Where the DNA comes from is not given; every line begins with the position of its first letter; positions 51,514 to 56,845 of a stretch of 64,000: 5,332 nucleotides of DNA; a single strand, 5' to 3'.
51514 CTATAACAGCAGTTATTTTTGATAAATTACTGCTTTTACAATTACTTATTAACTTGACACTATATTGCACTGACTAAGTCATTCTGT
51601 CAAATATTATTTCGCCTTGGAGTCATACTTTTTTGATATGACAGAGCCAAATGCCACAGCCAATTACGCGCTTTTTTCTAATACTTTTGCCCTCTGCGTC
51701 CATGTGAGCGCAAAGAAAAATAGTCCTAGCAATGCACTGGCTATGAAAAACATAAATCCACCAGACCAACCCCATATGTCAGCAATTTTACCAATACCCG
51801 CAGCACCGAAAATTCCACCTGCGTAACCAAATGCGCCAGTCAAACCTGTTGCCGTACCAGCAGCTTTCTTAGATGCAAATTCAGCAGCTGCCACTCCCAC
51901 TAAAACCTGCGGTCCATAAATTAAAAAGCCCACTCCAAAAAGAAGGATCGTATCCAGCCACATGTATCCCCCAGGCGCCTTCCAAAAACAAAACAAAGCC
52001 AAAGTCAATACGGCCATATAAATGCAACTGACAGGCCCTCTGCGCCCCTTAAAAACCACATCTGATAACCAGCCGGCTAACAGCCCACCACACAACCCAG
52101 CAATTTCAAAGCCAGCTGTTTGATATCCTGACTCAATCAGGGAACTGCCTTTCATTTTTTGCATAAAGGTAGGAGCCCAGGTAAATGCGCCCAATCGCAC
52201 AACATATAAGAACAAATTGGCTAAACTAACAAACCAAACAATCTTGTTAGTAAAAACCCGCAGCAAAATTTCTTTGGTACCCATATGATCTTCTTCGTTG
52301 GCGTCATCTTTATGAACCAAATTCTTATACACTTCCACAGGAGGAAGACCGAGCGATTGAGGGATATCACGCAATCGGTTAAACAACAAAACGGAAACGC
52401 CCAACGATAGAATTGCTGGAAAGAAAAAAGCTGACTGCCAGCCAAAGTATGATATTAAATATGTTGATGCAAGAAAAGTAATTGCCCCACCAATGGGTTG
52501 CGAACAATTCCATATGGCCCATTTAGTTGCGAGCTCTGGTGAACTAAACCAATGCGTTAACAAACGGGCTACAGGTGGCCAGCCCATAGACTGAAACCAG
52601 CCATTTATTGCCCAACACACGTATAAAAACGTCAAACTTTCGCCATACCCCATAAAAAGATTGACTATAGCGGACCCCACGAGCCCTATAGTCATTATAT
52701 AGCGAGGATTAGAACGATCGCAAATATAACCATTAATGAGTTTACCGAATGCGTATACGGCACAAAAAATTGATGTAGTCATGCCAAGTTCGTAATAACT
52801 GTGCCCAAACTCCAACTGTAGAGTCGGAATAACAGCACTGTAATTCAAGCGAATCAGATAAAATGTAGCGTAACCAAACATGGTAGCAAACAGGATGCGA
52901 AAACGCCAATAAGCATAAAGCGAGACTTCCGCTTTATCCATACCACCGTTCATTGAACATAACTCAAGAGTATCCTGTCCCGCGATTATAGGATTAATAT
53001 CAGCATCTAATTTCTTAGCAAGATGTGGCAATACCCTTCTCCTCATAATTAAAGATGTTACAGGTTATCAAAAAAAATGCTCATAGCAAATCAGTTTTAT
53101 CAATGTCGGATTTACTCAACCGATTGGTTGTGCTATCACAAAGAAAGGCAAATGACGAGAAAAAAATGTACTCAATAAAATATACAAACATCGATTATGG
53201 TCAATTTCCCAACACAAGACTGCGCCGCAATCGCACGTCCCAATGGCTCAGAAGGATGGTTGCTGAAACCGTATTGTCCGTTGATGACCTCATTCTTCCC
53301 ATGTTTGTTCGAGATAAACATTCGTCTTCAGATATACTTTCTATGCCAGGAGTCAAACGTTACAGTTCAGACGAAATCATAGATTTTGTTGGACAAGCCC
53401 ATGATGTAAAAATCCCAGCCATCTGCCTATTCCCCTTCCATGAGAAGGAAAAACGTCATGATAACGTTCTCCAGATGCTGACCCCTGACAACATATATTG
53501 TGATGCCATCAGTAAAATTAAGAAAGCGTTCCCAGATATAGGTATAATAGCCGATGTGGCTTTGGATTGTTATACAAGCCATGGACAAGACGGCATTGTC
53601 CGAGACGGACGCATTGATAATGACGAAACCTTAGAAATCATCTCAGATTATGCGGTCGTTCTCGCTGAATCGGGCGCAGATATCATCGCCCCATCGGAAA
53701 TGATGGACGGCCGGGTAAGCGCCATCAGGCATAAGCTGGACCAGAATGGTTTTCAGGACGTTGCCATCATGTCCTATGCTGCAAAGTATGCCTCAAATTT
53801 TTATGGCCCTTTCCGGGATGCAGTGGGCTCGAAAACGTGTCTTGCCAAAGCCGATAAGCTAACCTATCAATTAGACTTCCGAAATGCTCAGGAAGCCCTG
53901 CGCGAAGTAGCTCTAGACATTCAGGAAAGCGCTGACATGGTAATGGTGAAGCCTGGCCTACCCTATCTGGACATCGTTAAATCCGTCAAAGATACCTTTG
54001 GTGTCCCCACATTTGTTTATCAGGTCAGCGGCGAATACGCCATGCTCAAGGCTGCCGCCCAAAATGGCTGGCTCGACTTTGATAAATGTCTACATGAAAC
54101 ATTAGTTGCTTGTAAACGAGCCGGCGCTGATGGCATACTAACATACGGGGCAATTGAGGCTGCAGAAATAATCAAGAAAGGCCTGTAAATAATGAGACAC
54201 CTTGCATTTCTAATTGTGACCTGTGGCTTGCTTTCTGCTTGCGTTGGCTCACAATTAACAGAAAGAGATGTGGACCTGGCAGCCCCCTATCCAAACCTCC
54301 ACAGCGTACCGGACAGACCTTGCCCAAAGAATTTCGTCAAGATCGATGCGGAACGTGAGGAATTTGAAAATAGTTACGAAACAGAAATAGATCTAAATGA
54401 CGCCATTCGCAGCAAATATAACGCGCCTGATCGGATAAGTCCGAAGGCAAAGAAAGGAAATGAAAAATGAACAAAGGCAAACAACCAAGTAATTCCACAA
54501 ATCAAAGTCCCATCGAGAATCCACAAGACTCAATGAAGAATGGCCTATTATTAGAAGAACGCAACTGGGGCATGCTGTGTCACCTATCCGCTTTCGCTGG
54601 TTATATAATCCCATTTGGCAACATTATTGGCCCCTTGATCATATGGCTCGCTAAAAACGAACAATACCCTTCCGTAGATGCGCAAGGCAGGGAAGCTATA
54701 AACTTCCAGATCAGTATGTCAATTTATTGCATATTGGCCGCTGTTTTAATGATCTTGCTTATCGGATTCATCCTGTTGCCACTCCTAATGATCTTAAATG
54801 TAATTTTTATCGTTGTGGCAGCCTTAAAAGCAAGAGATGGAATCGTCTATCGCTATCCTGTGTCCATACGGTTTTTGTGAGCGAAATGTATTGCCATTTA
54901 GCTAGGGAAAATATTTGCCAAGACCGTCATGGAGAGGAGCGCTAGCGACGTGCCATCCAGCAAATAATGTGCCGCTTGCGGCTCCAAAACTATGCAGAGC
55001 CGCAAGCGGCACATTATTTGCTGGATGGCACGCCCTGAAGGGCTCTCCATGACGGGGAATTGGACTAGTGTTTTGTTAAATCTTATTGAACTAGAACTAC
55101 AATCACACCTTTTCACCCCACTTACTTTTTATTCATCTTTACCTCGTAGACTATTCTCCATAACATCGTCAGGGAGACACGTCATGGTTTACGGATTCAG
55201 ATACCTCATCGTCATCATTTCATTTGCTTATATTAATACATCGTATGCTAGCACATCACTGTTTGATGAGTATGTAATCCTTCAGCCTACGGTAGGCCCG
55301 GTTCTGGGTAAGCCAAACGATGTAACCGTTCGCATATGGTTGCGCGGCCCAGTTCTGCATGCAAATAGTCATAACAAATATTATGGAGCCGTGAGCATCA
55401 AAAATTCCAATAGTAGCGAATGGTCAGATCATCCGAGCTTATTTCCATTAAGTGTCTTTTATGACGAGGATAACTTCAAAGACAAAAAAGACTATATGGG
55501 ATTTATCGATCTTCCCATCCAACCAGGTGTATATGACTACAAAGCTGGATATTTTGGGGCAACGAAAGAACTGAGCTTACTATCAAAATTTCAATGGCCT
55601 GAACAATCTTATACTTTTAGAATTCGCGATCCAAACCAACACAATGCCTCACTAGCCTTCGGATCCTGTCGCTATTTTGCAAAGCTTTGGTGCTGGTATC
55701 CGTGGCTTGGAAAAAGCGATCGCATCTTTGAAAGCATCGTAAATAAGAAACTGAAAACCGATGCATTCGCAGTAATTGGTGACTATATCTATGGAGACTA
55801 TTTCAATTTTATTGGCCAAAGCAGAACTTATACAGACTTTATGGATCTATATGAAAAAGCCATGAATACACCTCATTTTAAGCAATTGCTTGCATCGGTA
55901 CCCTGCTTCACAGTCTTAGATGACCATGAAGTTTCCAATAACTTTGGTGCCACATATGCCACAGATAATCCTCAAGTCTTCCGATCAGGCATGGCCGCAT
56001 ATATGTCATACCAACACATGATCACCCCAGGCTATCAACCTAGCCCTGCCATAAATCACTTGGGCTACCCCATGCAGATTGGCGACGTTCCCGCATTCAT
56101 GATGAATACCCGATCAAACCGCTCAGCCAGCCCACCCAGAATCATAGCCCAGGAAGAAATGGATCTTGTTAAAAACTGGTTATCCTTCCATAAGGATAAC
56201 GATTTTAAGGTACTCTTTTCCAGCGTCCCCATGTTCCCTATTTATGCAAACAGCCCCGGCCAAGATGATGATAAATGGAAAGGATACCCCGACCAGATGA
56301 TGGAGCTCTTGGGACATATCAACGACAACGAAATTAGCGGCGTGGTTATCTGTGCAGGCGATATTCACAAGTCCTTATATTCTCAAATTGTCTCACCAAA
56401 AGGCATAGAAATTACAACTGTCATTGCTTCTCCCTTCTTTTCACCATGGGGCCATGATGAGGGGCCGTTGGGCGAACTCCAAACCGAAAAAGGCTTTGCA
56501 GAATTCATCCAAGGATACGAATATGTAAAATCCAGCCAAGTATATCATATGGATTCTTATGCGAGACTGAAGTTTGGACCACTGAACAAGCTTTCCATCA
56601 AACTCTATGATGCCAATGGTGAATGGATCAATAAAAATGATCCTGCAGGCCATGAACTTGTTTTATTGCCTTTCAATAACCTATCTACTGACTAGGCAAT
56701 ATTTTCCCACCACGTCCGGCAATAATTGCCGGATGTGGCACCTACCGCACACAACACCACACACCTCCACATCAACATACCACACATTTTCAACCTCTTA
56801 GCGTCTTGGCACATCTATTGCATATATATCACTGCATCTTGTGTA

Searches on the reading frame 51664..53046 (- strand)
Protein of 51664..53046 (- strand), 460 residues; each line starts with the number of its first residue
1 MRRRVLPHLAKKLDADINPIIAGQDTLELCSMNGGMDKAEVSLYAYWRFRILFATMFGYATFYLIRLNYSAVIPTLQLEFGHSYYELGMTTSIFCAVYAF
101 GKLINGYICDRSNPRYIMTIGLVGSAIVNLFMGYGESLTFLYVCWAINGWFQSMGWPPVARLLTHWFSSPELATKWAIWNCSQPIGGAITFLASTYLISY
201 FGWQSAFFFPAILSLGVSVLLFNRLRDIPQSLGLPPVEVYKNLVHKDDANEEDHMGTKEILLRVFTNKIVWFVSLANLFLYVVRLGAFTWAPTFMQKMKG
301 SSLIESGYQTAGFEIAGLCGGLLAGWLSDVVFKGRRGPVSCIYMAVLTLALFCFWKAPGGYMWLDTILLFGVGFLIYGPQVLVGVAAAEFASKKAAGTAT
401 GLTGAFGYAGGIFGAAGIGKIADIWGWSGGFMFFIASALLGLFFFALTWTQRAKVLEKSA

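Call 30: search_protein_families(library=pfam, proteins=[window:51664-53046:-], max_evalue=0.001)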
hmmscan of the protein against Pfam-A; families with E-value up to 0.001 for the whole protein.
window:51664-53046:- (460 aa): 1 family
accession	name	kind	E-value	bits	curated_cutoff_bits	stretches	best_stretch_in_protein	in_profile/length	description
PF07690.21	MFS_1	-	2.5e-53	181.7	33.4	2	56-415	2-347/347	Major Facilitator Superfamily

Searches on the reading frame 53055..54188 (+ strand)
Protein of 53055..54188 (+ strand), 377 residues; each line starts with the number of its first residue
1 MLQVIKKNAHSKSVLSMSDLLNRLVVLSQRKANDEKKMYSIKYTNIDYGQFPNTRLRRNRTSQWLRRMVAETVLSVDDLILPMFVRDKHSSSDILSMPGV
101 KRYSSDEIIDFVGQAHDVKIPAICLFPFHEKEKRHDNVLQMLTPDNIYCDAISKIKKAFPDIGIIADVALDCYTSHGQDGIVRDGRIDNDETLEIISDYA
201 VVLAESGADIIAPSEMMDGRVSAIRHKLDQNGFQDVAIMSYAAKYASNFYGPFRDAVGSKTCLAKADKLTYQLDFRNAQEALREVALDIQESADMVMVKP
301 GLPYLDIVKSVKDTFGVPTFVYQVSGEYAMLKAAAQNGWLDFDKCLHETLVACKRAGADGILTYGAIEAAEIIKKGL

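Call 50: search_protein_families(library=pfam, proteins=[window:53055-54188:+], max_evalue=0.01)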
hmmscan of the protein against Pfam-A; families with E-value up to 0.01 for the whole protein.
window:53055-54188:+ (377 aa): 1 family
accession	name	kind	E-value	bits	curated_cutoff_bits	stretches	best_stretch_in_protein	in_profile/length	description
PF00490.27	ALAD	-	3.1e-129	431.1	24.6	1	54-371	2-316/317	Delta-aminolevulinic acid dehydratase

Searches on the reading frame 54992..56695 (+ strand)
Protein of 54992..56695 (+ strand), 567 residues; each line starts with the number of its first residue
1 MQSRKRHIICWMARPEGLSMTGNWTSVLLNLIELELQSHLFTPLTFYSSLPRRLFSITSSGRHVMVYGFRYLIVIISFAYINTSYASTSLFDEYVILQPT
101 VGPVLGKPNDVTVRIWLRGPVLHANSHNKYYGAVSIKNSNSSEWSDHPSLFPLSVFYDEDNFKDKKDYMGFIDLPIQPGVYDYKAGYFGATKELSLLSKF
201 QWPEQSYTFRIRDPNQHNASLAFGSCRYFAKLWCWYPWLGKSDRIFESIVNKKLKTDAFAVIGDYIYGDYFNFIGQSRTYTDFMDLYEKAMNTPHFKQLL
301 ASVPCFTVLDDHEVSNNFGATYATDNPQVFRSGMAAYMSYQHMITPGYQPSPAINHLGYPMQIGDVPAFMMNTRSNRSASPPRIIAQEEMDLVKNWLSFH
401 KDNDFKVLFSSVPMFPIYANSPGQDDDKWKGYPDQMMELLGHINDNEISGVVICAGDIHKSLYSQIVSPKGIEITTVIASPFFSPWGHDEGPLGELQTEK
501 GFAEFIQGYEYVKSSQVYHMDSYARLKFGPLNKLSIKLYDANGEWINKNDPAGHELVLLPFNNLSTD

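Call 30: search_protein_families(library=pfam, proteins=[window:54992-56695:+], max_evalue=0.001)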
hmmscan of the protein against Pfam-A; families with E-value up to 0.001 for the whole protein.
window:54992-56695:+ (567 aa): 1 family
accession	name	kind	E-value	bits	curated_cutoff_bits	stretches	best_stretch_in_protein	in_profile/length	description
PF09423.15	PhoD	-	3e-20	73.1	27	1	244-466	15-271/343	PhoD-like phosphatase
